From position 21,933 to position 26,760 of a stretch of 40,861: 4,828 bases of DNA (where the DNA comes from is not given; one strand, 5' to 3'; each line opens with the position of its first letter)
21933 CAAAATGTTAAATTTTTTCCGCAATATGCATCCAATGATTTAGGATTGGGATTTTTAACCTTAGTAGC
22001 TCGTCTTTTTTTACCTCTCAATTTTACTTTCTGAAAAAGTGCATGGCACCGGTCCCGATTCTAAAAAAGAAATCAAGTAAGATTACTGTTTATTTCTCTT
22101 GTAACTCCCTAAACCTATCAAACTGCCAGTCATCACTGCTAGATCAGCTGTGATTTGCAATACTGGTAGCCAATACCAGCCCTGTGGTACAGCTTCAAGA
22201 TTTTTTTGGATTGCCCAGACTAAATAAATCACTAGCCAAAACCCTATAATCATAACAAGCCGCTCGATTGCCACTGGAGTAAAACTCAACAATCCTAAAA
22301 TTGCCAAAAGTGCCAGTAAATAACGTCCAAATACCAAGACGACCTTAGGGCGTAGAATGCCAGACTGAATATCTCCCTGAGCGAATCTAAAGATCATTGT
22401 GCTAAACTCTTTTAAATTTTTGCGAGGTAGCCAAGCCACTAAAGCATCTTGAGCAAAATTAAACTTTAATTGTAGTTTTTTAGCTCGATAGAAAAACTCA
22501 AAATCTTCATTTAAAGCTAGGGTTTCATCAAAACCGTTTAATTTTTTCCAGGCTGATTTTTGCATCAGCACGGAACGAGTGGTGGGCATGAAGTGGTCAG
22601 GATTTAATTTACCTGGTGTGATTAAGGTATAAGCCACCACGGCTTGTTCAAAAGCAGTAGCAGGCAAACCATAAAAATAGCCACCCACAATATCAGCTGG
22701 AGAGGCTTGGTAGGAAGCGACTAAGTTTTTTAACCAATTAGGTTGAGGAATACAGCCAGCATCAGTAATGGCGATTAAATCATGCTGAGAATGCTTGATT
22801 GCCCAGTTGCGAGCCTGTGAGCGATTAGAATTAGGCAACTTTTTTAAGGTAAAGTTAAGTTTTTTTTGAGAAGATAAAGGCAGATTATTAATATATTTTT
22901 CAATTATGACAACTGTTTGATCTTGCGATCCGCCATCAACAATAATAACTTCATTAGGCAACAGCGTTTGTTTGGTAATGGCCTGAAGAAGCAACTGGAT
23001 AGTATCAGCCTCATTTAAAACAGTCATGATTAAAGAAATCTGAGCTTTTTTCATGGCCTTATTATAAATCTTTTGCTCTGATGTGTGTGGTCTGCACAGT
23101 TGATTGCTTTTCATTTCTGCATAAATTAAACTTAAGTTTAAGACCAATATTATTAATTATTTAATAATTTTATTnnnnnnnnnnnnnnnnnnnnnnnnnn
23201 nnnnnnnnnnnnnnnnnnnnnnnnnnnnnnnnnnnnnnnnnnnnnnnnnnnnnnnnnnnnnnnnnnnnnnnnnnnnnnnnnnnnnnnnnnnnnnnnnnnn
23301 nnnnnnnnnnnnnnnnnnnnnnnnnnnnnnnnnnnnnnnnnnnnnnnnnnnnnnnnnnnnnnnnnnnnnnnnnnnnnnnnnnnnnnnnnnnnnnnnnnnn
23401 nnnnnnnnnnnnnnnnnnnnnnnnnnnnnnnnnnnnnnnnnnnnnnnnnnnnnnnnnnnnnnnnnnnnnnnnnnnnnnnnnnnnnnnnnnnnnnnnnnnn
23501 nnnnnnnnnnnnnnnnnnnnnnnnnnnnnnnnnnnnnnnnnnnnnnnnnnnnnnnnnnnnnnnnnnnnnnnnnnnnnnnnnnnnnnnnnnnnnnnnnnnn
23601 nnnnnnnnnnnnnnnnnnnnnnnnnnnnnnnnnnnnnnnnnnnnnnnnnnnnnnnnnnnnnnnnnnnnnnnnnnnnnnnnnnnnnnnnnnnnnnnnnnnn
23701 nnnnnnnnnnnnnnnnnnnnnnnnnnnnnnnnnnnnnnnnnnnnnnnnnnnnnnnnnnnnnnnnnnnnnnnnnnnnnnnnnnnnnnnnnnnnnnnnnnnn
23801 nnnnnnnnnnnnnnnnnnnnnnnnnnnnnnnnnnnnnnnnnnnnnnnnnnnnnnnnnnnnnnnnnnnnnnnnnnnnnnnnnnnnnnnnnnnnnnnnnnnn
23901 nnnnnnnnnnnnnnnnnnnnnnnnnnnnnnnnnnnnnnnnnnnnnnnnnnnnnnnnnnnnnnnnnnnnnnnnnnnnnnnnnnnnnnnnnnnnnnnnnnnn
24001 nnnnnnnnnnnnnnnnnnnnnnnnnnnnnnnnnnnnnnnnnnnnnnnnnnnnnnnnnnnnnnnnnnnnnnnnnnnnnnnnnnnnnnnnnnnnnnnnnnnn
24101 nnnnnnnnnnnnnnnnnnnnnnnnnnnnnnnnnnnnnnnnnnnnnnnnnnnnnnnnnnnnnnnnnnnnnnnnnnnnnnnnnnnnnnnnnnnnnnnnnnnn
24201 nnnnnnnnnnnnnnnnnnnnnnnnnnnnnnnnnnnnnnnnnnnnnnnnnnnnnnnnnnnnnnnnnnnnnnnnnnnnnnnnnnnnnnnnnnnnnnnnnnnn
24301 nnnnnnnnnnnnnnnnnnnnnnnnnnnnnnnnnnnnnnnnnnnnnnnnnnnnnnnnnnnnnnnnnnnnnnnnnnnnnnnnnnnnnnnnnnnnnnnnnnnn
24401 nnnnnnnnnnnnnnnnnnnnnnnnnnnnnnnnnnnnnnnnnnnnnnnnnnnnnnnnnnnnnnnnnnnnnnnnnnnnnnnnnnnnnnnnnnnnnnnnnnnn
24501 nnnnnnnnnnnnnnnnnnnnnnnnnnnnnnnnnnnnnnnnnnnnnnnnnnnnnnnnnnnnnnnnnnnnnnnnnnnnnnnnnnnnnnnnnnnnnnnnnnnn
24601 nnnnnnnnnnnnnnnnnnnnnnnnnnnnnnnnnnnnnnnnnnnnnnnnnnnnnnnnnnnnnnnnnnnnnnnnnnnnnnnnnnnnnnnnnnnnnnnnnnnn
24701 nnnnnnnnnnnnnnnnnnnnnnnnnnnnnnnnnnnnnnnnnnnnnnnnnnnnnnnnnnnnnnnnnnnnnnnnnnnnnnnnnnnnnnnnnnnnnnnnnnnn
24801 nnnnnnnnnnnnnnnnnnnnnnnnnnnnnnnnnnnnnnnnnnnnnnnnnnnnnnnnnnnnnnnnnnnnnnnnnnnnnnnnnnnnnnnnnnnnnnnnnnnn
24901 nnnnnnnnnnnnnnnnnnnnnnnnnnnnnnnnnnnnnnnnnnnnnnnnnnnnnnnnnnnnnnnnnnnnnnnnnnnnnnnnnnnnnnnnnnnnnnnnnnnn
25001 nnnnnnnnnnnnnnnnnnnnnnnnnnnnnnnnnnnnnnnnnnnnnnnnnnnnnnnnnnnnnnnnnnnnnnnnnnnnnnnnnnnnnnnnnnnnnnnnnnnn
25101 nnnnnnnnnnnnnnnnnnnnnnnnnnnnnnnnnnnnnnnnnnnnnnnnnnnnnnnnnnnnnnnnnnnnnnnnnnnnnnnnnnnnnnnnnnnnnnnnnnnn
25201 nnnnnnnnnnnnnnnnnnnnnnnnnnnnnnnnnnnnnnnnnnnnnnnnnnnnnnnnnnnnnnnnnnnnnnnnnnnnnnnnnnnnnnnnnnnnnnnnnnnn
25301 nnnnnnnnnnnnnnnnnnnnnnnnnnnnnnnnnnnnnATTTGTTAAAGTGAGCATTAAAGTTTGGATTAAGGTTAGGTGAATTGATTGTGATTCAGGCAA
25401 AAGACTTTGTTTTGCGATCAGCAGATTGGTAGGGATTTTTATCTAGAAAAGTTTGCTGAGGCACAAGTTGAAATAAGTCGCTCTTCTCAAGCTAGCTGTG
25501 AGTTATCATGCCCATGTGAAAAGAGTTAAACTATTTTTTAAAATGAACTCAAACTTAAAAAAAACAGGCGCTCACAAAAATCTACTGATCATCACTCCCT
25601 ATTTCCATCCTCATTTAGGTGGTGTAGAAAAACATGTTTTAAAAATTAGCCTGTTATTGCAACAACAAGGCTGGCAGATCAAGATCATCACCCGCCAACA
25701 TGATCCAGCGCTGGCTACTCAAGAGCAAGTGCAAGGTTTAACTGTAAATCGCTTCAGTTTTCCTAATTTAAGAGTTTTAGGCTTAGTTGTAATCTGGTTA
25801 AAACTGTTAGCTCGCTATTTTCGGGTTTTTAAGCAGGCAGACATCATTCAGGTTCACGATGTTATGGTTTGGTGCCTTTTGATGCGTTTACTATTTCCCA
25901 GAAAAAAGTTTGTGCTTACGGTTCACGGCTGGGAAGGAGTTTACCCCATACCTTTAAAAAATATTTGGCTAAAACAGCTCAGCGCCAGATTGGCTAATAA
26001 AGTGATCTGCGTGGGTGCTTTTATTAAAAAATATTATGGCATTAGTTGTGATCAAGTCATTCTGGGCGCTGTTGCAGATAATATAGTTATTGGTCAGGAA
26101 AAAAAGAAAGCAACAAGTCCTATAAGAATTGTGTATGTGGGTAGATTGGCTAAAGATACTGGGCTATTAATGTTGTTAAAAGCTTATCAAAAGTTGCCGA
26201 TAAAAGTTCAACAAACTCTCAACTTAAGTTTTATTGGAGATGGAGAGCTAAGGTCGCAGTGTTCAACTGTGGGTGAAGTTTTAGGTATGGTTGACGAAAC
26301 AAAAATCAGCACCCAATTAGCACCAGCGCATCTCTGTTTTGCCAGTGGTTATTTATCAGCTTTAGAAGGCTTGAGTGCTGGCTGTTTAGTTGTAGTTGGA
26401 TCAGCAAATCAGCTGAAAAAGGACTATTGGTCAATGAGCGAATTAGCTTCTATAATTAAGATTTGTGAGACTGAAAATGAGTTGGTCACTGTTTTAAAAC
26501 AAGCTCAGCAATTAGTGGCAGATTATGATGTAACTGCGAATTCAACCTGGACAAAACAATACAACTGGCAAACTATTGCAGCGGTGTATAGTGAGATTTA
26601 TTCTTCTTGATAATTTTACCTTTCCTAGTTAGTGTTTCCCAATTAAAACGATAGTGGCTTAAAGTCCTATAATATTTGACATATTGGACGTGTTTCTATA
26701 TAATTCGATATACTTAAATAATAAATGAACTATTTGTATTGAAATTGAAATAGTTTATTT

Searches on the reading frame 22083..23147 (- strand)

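Call 8: search_protein_families(library=pfam, proteins=[window:22083-23147:-], max_evalue=0.01)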
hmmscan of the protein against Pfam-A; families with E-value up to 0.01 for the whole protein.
window:22083-23147:- (354 aa): 5 families
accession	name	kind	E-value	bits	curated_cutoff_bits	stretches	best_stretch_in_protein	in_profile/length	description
PF00535.33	Glycos_transf_2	-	7.8e-24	84.9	23.3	1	38-159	1-116/168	Glycosyl transferase family 2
PF13641.12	Glyco_tranf_2_3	-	9.5e-09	36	27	1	36-248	2-220/230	Glycosyltransferase like family 2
PF10111.15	Glyco_tranf_2_2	-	1.4e-08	35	27.3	1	178-249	159-226/276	Glycosyltransferase like family 2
PF13632.12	Glyco_trans_2_3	-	0.00029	21.1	27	1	175-309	59-192/198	Glycosyl transferase family group 2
PF13506.12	Glyco_transf_21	-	0.0027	17.6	21.7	1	117-256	26-173/174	Glycosyl transferase family 21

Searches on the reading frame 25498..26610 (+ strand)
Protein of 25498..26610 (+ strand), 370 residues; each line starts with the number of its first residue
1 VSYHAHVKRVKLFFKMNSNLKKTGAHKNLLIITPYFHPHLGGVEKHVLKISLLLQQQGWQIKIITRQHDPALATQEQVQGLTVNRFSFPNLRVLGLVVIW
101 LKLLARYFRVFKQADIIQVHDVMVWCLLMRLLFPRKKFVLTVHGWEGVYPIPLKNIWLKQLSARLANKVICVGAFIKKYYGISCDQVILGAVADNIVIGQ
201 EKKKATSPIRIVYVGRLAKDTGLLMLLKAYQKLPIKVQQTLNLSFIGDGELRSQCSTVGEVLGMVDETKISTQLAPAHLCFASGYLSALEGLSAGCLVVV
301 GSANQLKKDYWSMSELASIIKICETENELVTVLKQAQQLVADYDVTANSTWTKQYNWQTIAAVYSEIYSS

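Call 8: search_protein_families(library=pfam, proteins=[window:25498-26610:+], max_evalue=0.01)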
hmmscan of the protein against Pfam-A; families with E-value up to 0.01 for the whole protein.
window:25498-26610:+ (370 aa): 5 families
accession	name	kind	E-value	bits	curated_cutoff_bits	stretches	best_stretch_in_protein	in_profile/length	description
PF13439.12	Glyco_transf_4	-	4e-17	63.2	28.5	1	41-179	2-147/170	Glycosyltransferase Family 4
PF13579.12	Glyco_trans_4_4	-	6.8e-10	39.9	29.7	1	41-178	1-140/158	Glycosyl transferase 4-like domain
PF00534.26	Glycos_transf_1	-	1.6e-06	28.2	26.4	1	201-257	8-64/172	Glycosyl transferases group 1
PF13477.12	Glyco_trans_4_2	-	2.5e-05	24.9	23.4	1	44-168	10-131/139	Glycosyl transferase 4-like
PF13692.12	Glyco_trans_1_4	-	3.1e-05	24.7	27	1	210-303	3-108/142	Glycosyl transferases group 1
